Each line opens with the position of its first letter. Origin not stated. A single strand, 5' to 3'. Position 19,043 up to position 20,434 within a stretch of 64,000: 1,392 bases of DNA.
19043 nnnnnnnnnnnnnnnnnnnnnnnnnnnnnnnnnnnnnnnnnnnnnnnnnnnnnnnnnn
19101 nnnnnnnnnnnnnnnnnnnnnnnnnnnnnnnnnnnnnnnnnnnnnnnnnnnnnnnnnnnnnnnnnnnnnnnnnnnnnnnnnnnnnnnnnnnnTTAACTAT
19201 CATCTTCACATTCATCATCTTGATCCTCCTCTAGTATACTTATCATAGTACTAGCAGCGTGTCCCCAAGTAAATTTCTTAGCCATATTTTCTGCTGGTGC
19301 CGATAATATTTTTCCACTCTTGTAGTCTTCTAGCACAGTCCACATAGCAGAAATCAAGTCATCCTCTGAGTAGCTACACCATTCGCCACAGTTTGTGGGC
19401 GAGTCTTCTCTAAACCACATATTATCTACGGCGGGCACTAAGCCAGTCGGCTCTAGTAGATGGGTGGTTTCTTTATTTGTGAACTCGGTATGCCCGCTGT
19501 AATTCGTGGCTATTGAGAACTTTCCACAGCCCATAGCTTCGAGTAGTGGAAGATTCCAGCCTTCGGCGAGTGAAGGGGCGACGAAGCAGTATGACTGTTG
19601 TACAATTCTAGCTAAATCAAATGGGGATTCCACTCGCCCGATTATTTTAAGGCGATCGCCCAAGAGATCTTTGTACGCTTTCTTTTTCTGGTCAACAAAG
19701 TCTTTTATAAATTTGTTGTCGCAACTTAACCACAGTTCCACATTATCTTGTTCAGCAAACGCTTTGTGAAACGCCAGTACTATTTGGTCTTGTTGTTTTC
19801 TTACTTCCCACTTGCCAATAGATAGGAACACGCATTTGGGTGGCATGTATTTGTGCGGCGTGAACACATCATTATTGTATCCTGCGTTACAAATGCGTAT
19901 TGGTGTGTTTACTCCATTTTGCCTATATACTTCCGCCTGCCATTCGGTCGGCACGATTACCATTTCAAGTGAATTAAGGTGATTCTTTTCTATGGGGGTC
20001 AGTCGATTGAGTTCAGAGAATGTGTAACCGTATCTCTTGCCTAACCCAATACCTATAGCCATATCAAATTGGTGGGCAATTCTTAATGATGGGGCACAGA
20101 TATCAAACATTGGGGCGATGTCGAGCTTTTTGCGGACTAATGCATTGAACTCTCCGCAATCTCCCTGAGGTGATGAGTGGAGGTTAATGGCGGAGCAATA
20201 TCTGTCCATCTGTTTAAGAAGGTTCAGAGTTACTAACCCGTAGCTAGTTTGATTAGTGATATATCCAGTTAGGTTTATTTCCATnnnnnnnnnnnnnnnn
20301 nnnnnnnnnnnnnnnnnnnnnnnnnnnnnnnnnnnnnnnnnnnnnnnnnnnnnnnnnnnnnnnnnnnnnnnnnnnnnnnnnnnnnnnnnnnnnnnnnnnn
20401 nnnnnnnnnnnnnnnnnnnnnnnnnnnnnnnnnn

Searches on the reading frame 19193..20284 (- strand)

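Call 9: search_protein_families(library=pfam, proteins=[window:19193-20284:-], max_evalue=0.001)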
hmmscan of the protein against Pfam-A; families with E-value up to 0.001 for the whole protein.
window:19193-20284:- (363 aa): 3 families
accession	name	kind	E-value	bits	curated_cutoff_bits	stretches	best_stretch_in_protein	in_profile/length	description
PF13692.12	Glyco_trans_1_4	-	1.1e-14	55.3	27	1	152-279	3-125/142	Glycosyl transferases group 1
PF00534.26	Glycos_transf_1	-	2.7e-14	53.5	26.4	1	151-278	16-140/172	Glycosyl transferases group 1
PF20706.3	GT4-conflict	-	0.00066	19.2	26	1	157-346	204-384/385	Family 4 Glycosyltransferase in conflict systems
